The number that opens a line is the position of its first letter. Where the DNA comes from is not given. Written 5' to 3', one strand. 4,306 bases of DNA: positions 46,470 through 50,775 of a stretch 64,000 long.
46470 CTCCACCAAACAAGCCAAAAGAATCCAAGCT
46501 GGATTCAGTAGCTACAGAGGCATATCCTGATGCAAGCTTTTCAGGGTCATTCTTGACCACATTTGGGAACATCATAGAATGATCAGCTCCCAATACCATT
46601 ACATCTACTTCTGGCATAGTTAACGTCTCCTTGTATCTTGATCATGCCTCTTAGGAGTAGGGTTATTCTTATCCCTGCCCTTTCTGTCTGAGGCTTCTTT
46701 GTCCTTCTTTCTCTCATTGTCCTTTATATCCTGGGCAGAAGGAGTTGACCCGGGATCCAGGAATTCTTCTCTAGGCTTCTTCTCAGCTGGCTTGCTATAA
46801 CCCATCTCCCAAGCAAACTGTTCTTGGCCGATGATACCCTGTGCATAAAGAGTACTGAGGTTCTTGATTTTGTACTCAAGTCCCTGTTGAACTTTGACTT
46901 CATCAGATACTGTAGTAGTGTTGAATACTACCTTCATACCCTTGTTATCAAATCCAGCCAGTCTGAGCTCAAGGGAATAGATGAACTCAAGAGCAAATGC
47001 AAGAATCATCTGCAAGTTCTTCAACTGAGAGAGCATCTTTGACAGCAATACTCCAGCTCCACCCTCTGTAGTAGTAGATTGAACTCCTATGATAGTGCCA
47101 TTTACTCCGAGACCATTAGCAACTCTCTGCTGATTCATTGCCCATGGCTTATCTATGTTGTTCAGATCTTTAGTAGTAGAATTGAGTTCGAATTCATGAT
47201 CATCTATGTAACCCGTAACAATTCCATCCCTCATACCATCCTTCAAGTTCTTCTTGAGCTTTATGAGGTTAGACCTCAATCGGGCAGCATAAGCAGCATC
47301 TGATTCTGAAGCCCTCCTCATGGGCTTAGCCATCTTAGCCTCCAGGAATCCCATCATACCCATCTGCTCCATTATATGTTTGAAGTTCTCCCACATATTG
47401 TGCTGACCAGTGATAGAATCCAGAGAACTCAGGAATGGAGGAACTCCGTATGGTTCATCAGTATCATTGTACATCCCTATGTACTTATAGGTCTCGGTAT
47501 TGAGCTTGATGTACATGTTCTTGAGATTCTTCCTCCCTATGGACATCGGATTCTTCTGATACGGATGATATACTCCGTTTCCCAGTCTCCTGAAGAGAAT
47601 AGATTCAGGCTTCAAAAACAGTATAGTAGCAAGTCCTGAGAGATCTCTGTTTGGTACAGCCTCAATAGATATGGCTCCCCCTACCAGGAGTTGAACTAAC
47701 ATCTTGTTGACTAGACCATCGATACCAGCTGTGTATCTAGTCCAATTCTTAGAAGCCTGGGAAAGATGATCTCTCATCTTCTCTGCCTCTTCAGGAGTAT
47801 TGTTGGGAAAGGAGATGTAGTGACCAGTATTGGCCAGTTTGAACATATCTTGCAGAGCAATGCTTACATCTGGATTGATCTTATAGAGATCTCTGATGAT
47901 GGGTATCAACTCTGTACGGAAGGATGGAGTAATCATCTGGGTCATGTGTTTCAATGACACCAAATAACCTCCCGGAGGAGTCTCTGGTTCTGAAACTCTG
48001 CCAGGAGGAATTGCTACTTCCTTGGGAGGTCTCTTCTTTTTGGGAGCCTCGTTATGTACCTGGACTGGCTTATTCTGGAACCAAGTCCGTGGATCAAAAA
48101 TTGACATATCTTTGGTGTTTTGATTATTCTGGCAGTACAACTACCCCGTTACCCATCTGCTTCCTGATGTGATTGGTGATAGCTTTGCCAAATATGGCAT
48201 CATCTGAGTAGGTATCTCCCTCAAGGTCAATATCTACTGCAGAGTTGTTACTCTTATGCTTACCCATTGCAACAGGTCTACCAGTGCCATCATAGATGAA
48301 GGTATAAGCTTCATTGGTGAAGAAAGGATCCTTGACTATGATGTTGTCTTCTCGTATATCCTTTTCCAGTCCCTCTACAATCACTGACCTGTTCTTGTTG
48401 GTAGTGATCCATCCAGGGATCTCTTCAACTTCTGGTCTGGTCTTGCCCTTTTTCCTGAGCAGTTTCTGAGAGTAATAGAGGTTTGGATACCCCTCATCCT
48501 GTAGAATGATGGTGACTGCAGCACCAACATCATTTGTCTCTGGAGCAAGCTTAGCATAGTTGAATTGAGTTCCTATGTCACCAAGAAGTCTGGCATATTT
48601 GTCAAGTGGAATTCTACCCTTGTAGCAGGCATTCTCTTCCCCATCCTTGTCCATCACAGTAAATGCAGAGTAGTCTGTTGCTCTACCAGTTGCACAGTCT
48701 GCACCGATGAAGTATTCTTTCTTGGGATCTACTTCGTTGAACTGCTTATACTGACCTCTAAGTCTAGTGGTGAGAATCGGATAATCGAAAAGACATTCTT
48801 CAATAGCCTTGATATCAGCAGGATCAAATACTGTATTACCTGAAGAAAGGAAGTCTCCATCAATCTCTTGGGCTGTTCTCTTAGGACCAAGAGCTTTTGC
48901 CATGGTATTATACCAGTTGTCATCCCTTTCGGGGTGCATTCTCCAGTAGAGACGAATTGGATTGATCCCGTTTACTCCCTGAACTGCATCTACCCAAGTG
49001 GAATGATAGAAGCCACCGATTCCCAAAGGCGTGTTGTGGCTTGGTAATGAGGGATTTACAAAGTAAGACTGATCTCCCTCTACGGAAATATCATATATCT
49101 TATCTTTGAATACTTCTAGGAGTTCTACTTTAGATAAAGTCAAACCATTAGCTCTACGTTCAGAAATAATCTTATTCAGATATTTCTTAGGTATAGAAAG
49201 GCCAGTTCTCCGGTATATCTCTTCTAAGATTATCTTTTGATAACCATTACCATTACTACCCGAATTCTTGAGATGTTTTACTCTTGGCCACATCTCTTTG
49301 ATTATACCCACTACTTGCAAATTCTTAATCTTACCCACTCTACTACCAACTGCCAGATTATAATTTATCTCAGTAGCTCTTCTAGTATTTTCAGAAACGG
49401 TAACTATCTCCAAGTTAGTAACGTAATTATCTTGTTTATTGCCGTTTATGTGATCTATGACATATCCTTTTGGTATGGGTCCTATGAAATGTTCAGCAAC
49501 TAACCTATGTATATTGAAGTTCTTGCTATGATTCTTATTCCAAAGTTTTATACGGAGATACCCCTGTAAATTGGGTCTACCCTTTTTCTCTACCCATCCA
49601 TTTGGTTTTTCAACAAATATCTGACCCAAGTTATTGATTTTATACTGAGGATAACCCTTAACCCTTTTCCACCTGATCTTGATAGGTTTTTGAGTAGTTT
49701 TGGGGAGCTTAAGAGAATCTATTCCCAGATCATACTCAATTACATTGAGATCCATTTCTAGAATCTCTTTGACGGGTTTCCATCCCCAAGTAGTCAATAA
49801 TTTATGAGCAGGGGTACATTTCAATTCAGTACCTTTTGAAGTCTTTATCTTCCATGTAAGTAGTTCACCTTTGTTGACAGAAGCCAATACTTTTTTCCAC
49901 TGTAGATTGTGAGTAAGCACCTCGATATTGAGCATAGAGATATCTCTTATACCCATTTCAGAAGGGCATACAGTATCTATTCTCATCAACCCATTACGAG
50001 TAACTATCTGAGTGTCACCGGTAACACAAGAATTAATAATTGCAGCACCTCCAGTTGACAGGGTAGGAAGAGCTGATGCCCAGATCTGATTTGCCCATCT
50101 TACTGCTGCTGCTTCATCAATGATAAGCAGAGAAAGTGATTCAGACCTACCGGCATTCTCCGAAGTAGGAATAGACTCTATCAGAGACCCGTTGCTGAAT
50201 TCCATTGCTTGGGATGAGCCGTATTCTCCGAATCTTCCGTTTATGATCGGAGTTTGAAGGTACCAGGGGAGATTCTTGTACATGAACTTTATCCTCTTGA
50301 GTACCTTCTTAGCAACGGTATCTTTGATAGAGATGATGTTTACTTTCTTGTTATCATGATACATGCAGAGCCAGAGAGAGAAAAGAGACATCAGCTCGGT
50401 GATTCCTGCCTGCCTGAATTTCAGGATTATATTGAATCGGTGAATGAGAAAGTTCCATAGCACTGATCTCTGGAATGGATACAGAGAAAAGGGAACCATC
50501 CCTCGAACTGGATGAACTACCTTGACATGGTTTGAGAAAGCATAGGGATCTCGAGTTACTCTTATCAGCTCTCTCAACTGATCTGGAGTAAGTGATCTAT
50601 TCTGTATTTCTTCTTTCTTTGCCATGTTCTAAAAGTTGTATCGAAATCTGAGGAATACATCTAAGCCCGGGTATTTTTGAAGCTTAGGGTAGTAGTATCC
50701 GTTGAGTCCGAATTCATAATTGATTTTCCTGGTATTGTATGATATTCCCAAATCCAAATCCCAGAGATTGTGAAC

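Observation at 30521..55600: Split-BACON system: fibre proteins ending in one half of a BACON domain and others starting with the complementary half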

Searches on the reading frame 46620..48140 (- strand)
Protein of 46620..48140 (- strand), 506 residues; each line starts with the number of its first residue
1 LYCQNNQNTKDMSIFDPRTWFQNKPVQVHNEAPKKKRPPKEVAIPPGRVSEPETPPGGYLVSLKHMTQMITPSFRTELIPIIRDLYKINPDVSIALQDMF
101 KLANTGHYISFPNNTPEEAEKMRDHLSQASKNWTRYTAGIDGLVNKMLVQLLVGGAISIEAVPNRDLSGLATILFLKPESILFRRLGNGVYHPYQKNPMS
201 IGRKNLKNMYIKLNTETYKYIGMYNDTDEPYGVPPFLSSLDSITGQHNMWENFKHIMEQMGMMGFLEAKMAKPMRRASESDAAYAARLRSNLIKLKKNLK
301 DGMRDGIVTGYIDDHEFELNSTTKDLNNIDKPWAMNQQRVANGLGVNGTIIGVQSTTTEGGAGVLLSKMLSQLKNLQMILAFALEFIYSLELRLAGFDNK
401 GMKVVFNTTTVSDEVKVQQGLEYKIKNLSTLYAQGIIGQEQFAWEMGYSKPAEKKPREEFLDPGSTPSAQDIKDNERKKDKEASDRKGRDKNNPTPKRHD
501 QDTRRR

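Call 13: search_protein_families(library=phrogs, proteins=[window:46620-48140:-], max_evalue=0.001)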
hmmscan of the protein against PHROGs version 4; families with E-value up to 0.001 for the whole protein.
window:46620-48140:- (506 aa): 1 family
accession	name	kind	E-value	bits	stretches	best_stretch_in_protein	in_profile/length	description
phrog_3753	-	head and packaging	7.6e-61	207.4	1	64-493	43-467/503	portal protein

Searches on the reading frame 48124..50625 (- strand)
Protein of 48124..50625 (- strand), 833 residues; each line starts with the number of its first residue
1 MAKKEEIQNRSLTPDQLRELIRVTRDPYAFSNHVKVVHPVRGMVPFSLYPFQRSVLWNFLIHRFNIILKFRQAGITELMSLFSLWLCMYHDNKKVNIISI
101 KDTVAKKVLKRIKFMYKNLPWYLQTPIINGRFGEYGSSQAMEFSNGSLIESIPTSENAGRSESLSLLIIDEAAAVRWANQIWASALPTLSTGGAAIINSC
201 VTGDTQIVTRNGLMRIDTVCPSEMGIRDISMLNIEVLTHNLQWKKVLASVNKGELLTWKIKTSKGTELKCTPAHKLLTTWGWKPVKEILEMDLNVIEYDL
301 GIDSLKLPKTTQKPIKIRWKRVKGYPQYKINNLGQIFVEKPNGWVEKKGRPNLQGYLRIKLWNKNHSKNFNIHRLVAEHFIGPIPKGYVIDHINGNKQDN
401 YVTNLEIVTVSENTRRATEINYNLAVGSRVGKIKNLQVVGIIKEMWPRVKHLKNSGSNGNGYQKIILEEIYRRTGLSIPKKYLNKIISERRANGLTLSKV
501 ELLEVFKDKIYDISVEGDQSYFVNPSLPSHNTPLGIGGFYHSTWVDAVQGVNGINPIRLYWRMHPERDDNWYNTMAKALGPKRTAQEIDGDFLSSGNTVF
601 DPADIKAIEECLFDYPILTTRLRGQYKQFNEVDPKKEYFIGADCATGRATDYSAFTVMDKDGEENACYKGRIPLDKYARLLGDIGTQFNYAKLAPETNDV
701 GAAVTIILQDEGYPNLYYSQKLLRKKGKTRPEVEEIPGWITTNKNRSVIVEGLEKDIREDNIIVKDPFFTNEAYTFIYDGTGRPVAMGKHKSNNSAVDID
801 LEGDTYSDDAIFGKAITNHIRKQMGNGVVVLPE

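Call 13: search_protein_families(library=phrogs, proteins=[window:48124-50625:-], max_evalue=0.001)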
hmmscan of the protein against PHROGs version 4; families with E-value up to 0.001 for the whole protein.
window:48124-50625:- (833 aa): 23 families
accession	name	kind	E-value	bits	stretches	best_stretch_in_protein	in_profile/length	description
phrog_59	-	DNA, RNA and nucleotide metabolism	4.8e-32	112.8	1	288-443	111-246/423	HNH endonuclease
phrog_2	-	head and packaging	9.4e-26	91.8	2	39-197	254-392/807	terminase large subunit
phrog_5989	-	head and packaging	1.8e-25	90.8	1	12-208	106-292/347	terminase large subunit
phrog_959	-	DNA, RNA and nucleotide metabolism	5.2e-25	88.8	1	319-423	8-112/138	HNH endonuclease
phrog_1492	-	DNA, RNA and nucleotide metabolism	2.2e-21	77.5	1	317-415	45-157/414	HNH endonuclease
phrog_99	-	DNA, RNA and nucleotide metabolism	2.3e-18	68.1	1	316-417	108-205/383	HNH endonuclease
phrog_36964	-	head and packaging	1.2e-12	47.7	1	80-201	439-557/890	terminase large subunit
phrog_826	-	DNA, RNA and nucleotide metabolism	3.1e-12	47.6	1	349-419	90-160/281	HNH endonuclease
phrog_38407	-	unknown function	1.4e-10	41.7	1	631-782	175-325/370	-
phrog_37683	-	unknown function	3.4e-09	37.2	1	313-445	106-238/279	-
phrog_9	-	head and packaging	3.5e-09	37.1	1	33-177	196-334/812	terminase large subunit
phrog_4578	-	DNA, RNA and nucleotide metabolism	3.7e-09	37.6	1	368-415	10-57/130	HNH endonuclease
phrog_38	-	head and packaging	3.7e-09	36.8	1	24-122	270-369/760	terminase large subunit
phrog_1891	-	DNA, RNA and nucleotide metabolism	8.5e-09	36.2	1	352-417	148-212/255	HNH endonuclease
phrog_26724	-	unknown function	2.2e-08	34.9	1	42-208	28-190/192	-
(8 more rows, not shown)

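Call 92: search_protein_families(library=pfam, proteins=[window:48124-50625:-], max_evalue=0.001)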
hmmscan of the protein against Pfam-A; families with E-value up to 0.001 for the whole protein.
window:48124-50625:- (833 aa): 2 families
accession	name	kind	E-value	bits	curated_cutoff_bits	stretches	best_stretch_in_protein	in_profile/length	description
PF13392.12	HNH_3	-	8.7e-17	60.9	24.8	1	372-415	3-46/46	HNH endonuclease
PF14890.11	Intein_splicing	-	2.1e-09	37.8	35.8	1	232-531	24-155/155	Intein splicing domain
